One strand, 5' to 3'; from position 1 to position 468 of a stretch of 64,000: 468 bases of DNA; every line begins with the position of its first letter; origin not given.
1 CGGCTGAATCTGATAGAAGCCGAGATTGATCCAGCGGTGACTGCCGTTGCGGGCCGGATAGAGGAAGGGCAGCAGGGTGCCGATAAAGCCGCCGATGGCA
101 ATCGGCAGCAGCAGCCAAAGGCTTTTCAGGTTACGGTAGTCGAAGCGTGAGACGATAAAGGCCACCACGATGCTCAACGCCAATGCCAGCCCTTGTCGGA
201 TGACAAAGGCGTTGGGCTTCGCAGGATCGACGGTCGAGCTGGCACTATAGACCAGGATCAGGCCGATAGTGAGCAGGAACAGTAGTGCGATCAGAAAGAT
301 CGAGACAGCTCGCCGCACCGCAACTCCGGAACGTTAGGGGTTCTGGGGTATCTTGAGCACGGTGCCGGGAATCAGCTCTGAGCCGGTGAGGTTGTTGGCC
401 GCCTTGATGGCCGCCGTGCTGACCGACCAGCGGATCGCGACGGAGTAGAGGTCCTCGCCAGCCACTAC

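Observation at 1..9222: Non-canonical dcw cluster: mraY absent between murF and murD, and a LysM lipoprotein inserted between murD and ftsW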

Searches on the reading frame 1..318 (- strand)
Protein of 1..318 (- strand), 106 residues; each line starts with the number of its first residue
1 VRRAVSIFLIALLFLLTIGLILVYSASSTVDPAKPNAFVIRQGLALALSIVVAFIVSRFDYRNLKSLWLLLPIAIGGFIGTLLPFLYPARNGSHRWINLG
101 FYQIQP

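Call 6: search_protein_families(library=ncbifam, proteins=[window:1-318:-], max_evalue=0.001)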
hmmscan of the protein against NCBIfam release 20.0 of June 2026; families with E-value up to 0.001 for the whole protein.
window:1-318:- (106 aa): 4 families
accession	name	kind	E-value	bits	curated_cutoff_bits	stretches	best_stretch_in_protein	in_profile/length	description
TIGR02614.1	ftsW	equivalog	8.1e-17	61.3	337.5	1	7-106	3-106/357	putative lipid II flippase FtsW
TIGR02210.1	rodA_shape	equivalog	2e-12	46.9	336.7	1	8-106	4-98/357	rod shape-determining protein RodA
TIGR02615.1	spoVE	exception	1.3e-09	38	448.8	1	7-106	3-106/354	stage V sporulation protein E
NF008042.0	PRK10774.1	equivalog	0.00011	21.4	493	1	12-106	43-139/405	cell division protein FtsW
